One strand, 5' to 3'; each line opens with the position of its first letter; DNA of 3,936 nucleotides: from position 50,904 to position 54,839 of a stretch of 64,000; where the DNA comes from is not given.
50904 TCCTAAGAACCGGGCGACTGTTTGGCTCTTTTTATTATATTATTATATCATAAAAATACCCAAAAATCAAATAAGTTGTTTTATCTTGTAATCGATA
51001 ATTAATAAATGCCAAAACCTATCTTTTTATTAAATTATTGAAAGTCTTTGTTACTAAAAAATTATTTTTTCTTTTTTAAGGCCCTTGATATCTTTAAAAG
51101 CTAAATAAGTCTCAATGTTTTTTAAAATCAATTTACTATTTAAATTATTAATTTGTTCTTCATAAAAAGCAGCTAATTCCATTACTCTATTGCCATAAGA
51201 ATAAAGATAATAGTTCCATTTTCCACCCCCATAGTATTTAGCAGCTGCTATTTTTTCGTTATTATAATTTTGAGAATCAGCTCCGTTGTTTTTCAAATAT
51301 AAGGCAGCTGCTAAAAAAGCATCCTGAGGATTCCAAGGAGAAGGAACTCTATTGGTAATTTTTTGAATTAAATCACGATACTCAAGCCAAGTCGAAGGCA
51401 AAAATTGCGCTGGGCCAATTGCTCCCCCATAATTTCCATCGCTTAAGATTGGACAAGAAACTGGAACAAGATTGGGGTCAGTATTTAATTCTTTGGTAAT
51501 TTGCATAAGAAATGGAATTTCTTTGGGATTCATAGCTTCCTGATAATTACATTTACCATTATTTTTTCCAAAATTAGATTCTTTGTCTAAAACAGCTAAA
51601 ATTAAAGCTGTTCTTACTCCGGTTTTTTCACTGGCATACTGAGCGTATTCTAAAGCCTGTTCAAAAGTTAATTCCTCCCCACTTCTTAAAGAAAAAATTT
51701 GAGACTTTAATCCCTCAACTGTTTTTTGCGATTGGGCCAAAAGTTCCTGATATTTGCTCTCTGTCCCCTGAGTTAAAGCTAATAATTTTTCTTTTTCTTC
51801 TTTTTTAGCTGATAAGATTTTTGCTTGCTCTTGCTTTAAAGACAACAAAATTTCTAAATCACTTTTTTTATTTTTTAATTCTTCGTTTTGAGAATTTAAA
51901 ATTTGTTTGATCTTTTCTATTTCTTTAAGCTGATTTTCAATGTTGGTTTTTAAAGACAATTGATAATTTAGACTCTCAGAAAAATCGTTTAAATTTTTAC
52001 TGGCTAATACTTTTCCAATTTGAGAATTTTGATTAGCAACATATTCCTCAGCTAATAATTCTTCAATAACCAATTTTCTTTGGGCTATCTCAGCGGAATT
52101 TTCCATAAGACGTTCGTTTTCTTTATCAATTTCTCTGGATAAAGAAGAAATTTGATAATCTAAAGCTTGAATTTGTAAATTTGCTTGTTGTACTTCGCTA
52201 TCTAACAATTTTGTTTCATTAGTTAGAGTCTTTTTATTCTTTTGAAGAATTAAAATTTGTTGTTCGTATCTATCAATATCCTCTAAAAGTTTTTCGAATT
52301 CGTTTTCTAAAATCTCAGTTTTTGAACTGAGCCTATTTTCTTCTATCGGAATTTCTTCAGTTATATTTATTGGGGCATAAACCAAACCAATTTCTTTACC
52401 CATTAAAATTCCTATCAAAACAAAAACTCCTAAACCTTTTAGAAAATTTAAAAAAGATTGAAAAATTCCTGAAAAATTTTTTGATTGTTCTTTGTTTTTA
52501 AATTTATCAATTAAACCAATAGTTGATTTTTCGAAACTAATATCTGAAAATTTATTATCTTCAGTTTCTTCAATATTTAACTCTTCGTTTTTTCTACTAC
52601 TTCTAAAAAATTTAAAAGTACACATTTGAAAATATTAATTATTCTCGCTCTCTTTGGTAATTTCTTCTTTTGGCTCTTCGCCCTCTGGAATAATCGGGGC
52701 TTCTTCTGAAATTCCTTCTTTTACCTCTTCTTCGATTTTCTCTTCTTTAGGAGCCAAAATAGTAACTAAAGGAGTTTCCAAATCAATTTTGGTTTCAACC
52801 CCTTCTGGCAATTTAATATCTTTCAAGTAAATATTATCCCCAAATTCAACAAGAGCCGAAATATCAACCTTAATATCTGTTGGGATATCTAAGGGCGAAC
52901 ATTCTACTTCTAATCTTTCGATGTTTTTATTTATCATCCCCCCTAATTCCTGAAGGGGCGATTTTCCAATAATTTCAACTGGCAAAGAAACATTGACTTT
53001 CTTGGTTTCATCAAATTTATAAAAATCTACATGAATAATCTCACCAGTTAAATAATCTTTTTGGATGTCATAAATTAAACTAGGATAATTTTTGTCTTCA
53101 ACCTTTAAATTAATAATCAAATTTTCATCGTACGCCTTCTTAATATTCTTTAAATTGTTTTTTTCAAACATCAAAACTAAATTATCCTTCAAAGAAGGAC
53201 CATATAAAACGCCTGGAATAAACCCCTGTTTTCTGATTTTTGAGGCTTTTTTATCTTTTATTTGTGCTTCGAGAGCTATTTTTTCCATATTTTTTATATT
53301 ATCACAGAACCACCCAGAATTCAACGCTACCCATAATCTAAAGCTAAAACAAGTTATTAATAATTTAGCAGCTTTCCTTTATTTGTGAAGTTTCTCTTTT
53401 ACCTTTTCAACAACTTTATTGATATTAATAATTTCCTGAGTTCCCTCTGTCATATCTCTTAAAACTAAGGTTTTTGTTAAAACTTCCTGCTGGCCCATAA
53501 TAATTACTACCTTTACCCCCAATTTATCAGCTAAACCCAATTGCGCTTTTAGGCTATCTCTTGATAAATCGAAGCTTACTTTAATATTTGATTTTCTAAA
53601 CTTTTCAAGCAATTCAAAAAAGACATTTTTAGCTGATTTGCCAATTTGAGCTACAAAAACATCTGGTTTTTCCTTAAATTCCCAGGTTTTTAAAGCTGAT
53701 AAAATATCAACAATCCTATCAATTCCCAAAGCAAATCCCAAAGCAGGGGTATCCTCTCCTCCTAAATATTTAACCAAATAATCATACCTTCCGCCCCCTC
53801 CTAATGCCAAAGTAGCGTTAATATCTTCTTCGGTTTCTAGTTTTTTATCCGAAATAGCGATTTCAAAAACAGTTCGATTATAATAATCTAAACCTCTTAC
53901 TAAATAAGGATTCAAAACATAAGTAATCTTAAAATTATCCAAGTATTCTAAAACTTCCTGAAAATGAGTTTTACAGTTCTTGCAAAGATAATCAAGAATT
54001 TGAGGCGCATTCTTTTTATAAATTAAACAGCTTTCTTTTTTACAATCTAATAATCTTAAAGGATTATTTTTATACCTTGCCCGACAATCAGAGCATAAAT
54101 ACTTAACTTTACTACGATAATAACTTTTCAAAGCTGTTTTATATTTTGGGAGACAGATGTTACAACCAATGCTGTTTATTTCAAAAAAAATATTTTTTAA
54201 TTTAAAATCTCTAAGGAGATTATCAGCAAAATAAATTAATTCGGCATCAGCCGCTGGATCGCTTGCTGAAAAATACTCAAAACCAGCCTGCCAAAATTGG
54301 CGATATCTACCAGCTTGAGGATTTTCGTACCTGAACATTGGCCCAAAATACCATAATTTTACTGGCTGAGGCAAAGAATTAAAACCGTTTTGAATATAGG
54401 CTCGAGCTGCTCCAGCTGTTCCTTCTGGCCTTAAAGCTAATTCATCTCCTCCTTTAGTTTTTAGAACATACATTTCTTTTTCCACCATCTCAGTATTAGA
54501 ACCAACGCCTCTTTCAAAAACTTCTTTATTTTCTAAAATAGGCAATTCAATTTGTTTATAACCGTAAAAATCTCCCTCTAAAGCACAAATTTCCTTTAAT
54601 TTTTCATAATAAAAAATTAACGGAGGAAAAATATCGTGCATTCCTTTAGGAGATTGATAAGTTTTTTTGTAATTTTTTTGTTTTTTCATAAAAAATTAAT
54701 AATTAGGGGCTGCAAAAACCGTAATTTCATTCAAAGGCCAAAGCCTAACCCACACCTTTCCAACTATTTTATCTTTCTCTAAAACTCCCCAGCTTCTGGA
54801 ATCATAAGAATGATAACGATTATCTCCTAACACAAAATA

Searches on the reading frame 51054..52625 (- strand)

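Call 15: search_protein_families(library=pfam, proteins=[window:51054-52625:-], max_evalue=0.0001)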
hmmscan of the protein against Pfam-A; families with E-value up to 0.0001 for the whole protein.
window:51054-52625:- (523 aa): 1 family
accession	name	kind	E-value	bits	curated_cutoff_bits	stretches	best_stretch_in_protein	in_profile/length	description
PF13406.11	SLT_2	-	8.2e-10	38.8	24.3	1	396-451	149-203/292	Transglycosylase SLT domain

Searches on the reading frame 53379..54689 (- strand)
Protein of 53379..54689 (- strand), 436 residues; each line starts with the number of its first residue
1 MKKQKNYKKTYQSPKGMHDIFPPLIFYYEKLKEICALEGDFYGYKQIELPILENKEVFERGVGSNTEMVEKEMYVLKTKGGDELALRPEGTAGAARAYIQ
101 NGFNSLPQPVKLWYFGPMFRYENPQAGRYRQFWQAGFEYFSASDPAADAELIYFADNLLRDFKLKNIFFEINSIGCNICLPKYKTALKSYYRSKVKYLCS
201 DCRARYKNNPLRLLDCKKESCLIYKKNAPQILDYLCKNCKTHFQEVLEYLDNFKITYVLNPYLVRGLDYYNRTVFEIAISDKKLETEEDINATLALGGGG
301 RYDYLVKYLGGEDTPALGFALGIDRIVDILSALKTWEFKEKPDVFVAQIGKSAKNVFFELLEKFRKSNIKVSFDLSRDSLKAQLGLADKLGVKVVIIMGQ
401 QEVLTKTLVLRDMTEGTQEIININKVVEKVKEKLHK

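Call 16: search_protein_families(library=pfam, proteins=[window:53379-54689:-], max_evalue=0.0001)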
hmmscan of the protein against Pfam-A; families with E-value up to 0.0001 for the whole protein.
window:53379-54689:- (436 aa): 3 families
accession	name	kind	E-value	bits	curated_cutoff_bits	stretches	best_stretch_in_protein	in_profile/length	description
PF13393.11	tRNA-synt_His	-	3.9e-36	125.3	25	1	16-326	1-308/308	Histidyl-tRNA synthetase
PF00587.30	tRNA-synt_2b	-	7.5e-14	52.6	29.3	1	74-285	1-130/179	tRNA synthetase class II core domain (G, H, P, S and T)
PF03129.25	HGTP_anticodon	-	4.8e-13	49.5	21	1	343-433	1-94/94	Anticodon binding domain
